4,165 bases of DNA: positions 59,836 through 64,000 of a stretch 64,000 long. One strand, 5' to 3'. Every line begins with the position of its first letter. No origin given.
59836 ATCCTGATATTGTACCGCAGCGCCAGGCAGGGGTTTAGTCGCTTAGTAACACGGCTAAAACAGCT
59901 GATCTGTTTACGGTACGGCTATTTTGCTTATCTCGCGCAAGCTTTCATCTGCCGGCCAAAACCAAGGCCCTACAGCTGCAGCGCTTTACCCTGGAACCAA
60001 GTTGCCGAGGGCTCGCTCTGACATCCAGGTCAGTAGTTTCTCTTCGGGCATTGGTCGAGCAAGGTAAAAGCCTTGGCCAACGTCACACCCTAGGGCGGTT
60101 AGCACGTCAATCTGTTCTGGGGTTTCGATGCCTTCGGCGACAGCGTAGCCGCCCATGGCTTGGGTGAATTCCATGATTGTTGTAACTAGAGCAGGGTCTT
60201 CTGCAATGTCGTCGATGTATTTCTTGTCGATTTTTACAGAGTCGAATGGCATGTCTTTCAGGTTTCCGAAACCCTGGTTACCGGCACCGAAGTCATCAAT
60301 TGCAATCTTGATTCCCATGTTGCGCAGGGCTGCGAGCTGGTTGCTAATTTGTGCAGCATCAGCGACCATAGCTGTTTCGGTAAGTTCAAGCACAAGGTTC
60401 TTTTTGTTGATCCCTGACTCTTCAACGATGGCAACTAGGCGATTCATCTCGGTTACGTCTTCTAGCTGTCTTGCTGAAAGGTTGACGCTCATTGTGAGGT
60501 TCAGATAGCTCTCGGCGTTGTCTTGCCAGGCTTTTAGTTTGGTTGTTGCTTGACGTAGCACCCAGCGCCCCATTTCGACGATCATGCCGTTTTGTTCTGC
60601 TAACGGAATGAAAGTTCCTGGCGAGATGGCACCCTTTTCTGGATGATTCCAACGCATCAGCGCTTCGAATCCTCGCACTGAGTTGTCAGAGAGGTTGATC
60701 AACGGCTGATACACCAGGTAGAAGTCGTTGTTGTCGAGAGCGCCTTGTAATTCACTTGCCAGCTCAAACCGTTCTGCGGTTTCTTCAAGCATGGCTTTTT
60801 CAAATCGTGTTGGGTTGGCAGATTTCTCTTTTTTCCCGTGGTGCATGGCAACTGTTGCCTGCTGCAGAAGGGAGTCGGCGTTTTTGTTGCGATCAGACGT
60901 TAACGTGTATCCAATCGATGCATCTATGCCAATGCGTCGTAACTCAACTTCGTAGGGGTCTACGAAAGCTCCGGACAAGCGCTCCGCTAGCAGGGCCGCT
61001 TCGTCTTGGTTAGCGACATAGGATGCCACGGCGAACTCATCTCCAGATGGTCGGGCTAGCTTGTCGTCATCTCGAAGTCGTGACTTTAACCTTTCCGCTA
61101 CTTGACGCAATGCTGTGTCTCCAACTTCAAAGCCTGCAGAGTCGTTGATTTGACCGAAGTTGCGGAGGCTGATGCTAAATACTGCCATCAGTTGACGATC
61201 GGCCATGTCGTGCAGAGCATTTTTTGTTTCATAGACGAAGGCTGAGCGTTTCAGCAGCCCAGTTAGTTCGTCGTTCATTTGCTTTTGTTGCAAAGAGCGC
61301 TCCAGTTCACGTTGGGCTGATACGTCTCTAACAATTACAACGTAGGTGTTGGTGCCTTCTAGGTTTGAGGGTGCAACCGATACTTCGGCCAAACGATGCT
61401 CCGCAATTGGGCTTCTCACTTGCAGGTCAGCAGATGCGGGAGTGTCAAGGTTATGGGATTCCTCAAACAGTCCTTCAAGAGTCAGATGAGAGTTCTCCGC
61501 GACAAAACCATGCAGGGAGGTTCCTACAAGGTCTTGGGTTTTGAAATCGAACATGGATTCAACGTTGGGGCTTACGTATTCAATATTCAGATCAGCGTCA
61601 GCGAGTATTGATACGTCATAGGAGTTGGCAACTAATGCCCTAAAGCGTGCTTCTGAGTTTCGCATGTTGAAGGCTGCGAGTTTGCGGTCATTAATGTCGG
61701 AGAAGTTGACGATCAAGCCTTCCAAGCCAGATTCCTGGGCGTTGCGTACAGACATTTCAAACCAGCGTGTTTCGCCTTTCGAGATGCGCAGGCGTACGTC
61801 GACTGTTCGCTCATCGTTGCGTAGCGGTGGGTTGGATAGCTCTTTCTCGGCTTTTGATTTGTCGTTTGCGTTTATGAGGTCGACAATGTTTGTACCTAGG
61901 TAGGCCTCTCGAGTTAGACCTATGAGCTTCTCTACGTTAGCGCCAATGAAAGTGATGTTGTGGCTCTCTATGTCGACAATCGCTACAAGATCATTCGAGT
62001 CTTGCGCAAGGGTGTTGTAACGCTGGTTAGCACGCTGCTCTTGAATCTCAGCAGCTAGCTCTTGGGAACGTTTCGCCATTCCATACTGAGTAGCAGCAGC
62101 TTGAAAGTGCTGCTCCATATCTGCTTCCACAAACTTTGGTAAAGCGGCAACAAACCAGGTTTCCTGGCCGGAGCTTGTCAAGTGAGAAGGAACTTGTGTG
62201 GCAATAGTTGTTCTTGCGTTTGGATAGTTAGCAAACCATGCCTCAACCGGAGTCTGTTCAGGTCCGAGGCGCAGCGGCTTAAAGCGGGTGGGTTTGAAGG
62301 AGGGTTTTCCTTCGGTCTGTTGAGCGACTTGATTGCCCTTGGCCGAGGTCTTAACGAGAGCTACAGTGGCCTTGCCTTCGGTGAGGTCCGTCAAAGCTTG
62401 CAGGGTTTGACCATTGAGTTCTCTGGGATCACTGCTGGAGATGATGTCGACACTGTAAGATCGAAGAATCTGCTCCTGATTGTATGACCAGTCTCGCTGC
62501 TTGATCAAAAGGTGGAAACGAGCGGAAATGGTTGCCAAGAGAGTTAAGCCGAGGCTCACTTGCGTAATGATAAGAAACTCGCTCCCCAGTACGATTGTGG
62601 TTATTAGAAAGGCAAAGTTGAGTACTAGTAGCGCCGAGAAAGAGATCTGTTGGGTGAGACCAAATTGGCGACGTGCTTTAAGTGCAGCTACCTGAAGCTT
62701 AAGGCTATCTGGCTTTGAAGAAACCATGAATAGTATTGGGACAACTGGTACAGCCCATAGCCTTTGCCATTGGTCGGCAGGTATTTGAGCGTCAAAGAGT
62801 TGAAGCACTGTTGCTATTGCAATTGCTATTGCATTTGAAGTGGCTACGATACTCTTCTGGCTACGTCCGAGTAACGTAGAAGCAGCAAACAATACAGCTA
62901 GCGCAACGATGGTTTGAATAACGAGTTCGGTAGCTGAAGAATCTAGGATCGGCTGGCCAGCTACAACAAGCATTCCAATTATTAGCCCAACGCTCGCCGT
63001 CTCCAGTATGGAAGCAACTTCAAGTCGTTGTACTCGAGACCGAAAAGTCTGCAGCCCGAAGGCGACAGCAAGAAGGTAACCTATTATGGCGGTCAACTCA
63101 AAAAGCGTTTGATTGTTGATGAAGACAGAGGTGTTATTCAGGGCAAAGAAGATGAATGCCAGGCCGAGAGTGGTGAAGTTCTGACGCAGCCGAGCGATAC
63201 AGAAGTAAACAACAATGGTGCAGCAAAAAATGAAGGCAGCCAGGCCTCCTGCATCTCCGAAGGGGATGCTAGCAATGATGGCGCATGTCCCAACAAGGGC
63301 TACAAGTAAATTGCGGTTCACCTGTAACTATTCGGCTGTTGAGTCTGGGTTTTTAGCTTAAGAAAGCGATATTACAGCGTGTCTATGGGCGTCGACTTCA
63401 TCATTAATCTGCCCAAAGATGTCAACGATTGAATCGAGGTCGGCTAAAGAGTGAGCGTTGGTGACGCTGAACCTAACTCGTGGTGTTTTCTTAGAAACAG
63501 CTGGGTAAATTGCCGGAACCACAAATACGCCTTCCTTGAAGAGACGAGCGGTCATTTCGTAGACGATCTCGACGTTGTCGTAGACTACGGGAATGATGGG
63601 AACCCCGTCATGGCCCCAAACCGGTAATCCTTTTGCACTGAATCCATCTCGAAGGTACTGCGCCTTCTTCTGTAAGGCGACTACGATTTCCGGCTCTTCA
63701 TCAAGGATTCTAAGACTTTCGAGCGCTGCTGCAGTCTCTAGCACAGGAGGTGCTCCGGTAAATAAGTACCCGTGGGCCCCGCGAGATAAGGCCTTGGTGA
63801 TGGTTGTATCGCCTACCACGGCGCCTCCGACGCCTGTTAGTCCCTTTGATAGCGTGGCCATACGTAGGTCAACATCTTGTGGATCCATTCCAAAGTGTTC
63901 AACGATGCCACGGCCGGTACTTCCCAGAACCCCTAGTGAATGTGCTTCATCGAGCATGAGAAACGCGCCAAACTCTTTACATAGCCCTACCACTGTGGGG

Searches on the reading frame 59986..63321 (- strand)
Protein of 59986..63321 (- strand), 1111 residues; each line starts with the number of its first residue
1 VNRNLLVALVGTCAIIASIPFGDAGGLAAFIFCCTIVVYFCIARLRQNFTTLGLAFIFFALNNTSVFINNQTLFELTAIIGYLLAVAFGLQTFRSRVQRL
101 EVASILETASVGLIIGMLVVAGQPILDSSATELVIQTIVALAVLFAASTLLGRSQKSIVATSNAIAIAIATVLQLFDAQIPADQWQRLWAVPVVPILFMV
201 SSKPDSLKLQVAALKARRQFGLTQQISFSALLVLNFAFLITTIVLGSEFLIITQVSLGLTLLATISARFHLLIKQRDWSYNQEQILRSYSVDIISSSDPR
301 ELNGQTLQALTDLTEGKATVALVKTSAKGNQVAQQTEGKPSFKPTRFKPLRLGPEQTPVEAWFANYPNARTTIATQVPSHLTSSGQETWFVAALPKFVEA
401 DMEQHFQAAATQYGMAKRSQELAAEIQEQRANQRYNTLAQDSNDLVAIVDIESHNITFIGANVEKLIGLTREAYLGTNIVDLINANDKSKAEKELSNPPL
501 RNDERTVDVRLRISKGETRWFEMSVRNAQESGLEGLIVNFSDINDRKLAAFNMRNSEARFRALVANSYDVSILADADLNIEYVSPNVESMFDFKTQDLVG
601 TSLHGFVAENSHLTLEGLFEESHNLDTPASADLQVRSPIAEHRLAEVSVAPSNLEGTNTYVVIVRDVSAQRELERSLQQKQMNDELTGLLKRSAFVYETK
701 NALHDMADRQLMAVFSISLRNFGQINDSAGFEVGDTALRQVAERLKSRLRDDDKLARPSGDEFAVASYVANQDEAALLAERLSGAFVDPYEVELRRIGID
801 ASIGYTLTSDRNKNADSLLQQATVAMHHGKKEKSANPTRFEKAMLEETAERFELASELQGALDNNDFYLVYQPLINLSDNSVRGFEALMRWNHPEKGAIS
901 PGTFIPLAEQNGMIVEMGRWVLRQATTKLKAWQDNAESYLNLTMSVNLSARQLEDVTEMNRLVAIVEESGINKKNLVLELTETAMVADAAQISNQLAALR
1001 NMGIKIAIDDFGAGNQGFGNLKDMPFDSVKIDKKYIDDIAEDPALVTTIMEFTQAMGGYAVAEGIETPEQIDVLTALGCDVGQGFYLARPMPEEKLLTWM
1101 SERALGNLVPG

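Call 73: search_protein_families(library=pfam, proteins=[window:59986-63321:-], max_evalue=0.0001)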
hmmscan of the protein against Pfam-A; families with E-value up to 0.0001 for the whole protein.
window:59986-63321:- (1111 aa): 6 families
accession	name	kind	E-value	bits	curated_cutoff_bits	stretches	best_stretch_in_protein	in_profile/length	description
PF00563.25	EAL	-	9.3e-70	235.1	31.3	1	857-1090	3-236/236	EAL domain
PF00990.26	GGDEF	-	1.9e-27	96.5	23.8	1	683-834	3-159/161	Diguanylate cyclase, GGDEF domain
PF00989.32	PAS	-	6.3e-20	71.7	22.6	2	434-543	2-113/113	PAS fold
PF13426.13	PAS_9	-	5.1e-12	46.4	27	0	448-544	6-102/103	PAS domain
PF08448.16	PAS_4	-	8.4e-09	36.1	23.1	0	569-672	6-110/110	PAS fold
PF08447.18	PAS_3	-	1.4e-05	25.7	25.6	0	457-528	2-75/89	PAS fold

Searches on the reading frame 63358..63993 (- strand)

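Call 38: search_protein_families(library=pfam, proteins=[window:63358-63993:-], max_evalue=0.001)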
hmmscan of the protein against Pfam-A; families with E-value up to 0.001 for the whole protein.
window:63358-63993:- (211 aa): 2 families
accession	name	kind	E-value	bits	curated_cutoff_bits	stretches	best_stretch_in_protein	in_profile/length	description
PF00155.27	Aminotran_1_2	-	2.7e-17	63.4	19.7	1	4-191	174-359/361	Aminotransferase class I and II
PF00202.27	Aminotran_3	-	2.7e-07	30.1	30.5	1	4-119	219-327/403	Aminotransferase class-III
